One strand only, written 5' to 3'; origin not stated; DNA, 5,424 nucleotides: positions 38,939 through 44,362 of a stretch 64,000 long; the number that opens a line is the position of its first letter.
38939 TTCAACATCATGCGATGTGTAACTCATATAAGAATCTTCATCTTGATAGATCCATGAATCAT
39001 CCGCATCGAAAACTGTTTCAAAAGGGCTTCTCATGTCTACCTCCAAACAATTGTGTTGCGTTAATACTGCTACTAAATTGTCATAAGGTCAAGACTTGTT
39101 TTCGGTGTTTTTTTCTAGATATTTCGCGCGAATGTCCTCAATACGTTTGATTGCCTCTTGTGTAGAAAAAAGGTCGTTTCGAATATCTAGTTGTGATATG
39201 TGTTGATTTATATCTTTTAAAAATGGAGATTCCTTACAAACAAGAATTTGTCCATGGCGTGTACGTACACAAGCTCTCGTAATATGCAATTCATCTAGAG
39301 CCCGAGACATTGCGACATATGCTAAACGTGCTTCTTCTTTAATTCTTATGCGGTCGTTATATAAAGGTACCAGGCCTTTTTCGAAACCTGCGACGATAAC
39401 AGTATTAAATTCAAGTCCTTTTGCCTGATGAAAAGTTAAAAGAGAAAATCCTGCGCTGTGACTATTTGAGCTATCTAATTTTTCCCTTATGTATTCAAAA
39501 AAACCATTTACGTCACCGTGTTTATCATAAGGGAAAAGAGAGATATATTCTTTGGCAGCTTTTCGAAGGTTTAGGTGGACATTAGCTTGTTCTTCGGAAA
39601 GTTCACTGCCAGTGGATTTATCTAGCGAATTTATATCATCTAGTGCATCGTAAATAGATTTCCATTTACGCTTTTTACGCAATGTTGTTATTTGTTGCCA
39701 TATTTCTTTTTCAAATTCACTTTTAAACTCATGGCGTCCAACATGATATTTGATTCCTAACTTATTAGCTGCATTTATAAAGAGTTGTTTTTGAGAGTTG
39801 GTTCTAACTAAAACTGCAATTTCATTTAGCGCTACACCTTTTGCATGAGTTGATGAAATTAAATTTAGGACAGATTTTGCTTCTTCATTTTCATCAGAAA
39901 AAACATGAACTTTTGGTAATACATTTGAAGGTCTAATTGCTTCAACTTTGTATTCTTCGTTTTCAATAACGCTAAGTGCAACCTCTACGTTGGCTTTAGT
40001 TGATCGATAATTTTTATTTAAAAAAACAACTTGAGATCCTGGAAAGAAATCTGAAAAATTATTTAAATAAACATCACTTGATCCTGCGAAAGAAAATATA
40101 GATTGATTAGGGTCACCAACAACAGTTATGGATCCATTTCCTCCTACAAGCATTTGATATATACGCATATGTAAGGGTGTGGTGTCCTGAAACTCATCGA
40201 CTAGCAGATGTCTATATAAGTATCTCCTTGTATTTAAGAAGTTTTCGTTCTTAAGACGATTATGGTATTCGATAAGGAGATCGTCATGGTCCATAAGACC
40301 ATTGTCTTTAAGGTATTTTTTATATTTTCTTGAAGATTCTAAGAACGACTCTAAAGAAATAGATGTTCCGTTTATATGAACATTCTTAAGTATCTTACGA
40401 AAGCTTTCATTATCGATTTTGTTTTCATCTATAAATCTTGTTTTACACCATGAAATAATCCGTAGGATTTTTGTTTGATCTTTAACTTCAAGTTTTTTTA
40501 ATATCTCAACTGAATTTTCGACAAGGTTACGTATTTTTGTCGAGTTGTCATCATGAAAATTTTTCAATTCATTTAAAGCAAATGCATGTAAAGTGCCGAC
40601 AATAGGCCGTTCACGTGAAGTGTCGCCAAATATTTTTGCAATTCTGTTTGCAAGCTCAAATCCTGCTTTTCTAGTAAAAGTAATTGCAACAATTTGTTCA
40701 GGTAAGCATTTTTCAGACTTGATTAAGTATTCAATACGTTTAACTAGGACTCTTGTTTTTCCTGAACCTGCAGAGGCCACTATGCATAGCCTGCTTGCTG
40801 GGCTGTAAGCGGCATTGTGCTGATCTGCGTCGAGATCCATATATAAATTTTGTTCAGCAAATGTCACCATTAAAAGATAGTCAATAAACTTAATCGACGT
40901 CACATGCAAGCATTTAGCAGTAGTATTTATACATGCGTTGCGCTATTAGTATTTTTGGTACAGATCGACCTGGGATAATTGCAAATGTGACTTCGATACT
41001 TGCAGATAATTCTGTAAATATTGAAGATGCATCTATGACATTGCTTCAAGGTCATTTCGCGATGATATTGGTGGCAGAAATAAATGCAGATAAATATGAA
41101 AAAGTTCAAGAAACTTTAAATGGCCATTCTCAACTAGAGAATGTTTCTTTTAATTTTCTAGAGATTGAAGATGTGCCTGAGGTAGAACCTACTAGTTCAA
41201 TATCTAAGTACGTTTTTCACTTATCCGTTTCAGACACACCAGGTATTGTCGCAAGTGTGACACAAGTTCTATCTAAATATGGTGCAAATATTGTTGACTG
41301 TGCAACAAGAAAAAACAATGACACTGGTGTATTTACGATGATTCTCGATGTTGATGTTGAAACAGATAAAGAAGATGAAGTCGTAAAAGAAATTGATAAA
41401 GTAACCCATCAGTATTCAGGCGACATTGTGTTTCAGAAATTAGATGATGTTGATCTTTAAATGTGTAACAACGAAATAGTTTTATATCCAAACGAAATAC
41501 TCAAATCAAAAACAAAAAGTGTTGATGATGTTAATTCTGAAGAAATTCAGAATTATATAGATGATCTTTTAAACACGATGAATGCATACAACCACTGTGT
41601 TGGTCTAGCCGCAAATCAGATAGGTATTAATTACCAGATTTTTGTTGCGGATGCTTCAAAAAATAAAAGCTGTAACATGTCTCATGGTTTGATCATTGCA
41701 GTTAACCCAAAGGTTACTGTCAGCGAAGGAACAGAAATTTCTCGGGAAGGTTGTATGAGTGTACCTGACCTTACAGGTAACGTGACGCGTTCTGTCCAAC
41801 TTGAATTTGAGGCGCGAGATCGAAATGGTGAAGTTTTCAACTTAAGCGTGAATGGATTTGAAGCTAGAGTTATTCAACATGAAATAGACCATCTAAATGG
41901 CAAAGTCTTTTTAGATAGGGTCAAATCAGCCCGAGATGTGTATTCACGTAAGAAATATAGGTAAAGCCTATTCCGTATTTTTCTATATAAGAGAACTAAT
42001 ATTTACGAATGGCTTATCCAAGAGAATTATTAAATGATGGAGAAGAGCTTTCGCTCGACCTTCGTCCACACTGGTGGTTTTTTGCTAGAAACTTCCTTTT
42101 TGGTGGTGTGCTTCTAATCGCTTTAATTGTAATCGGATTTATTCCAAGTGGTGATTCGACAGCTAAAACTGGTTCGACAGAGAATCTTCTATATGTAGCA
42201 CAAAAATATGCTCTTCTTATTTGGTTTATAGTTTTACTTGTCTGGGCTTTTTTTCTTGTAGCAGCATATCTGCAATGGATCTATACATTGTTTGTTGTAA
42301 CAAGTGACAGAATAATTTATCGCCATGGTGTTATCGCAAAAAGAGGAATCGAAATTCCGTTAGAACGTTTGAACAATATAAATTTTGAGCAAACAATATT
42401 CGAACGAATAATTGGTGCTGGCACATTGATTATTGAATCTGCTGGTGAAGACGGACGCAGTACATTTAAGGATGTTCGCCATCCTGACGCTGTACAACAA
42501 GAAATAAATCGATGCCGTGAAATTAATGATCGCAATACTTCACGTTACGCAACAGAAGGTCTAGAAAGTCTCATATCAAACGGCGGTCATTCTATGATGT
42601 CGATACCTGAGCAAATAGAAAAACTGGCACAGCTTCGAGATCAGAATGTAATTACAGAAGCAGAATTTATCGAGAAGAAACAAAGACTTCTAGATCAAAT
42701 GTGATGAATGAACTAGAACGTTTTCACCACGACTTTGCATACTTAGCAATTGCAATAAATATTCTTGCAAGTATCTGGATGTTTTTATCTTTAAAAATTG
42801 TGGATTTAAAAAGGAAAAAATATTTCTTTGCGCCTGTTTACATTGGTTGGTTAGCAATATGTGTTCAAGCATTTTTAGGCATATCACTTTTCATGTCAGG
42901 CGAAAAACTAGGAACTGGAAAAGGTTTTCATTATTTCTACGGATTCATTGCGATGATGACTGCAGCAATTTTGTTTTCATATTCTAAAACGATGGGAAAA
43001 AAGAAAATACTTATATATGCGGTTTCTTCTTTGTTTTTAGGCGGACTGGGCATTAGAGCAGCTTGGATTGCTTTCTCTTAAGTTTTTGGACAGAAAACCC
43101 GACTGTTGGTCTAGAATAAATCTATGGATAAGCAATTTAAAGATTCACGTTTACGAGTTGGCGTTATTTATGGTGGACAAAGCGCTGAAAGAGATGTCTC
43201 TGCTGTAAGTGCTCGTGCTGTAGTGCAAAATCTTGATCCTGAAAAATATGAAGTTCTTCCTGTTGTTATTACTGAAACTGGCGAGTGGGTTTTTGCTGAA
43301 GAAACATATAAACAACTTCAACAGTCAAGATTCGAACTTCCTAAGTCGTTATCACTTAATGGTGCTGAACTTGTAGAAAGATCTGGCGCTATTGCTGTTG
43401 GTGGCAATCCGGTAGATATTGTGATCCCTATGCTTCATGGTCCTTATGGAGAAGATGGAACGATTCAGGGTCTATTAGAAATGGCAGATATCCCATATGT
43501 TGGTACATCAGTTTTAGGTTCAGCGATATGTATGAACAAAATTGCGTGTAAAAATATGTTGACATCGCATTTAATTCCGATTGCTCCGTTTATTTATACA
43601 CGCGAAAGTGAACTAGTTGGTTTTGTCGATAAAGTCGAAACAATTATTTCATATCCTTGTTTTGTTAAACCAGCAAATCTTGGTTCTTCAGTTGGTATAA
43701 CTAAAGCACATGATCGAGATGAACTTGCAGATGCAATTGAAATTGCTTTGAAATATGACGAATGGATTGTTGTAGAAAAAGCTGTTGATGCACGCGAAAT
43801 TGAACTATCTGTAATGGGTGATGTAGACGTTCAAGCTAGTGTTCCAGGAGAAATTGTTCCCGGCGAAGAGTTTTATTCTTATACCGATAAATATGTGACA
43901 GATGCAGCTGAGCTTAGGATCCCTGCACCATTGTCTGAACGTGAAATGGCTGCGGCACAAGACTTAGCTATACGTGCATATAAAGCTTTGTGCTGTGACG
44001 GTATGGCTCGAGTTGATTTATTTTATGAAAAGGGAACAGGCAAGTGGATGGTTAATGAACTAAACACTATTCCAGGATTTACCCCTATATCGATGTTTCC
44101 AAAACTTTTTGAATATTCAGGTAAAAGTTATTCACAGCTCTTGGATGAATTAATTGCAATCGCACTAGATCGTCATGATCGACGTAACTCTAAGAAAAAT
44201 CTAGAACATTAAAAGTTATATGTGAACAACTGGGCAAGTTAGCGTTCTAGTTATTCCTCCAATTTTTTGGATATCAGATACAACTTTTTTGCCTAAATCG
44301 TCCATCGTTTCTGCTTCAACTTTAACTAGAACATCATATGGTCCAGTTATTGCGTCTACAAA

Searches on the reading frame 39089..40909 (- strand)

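Call 54: search_protein_families(library=pfam, proteins=[window:39089-40909:-], max_evalue=0.001)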
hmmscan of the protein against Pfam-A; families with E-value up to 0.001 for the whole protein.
window:39089-40909:- (606 aa): 5 families
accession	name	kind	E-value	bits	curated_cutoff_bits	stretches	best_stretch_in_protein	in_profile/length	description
PF00580.27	UvrD-helicase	-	7.1e-54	183.7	23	1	27-289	2-270/271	UvrD/REP helicase N-terminal domain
PF13361.12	UvrD_C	-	1.6e-29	103.9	25.6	2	416-544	213-346/350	UvrD-like helicase C-terminal domain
PF13245.12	AAA_19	-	9.8e-18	65.1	25.1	1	35-274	8-133/134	AAA domain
PF01443.25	Viral_helicase1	-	2.3e-06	28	21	0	484-543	173-226/228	Viral superfamily 1 RNA helicase core domain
PF13538.12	UvrD_C_2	-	6.1e-06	26.4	27.4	1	490-543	4-51/52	UvrD-like helicase C-terminal domain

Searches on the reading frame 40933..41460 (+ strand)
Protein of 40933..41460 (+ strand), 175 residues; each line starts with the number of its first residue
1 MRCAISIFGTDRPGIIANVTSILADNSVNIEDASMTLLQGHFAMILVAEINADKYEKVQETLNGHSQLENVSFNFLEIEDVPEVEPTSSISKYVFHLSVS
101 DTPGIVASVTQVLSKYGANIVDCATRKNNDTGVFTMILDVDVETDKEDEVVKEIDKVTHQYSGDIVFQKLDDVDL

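Call 54: search_protein_families(library=pfam, proteins=[window:40933-41460:+], max_evalue=0.001)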
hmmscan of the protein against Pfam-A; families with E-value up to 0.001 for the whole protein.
window:40933-41460:+ (175 aa): 7 families
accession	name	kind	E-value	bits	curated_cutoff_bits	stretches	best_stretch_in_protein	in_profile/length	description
PF13740.12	ACT_6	-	8.3e-23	80.5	23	2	5-69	5-69/76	ACT domain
PF01842.31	ACT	-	2e-15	56.6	27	2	5-40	3-38/66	ACT domain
PF13291.12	ACT_4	-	5.8e-15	56.2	27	2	96-145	10-59/80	ACT domain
PF22629.2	ACT_AHAS_ss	-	3.8e-14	53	27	2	97-157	3-62/67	AHAS small subunit-like ACT domain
PF13840.12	ACT_7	-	4.5e-08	33.3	27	0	9-34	17-42/65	ACT domain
PF22468.2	ACT_9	-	0.00014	22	27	0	6-31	2-30/61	ACT domain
PF04548.22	AIG1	-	0.00049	19.9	27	1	92-157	46-110/212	AIG1 family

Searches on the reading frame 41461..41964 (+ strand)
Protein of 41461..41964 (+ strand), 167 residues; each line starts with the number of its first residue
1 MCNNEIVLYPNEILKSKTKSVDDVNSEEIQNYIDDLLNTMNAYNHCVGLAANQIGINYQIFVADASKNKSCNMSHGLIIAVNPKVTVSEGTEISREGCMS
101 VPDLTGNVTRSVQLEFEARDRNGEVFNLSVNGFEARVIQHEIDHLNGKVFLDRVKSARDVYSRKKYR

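Call 54: search_protein_families(library=pfam, proteins=[window:41461-41964:+], max_evalue=0.001)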
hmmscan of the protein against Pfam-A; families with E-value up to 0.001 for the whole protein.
window:41461-41964:+ (167 aa): 1 family
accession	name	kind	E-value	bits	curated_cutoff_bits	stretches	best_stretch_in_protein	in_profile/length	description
PF01327.26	Pep_deformylase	-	3.8e-48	163.5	22.8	1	5-157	3-153/156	Polypeptide deformylase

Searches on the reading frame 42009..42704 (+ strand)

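Call 54: search_protein_families(library=pfam, proteins=[window:42009-42704:+], max_evalue=0.001)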
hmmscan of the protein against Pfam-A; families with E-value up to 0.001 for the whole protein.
window:42009-42704:+ (231 aa): 2 families
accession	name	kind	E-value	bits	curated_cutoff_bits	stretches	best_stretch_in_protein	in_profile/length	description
PF03703.20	bPH_2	-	4e-17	62.7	22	1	93-165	4-77/78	Bacterial PH domain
PF09851.14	SHOCT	-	7.7e-08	32.3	27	1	201-228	1-28/28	Short C-terminal domain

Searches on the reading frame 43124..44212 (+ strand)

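Call 54: search_protein_families(library=pfam, proteins=[window:43124-44212:+], max_evalue=0.001)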
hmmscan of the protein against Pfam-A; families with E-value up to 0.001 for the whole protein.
window:43124-44212:+ (362 aa): 5 families
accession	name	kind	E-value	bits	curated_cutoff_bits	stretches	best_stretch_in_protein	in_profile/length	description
PF07478.18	Dala_Dala_lig_C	-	1.9e-63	214.1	24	1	151-344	7-203/204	D-ala D-ala ligase C-terminus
PF01820.27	Dala_Dala_lig_N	-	1.1e-34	120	34.6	1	11-127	1-120/121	D-ala D-ala ligase N-terminus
PF02222.28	ATP-grasp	-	2.8e-08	34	27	1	145-313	2-159/179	ATP-grasp domain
PF02786.22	CPSase_L_D2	-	2.8e-05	24.2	19.8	1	173-315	35-178/211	Carbamoyl-phosphate synthase L chain, ATP binding domain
PF13535.11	ATP-grasp_4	-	0.0006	19.9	27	0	175-208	1-34/160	ATP-grasp domain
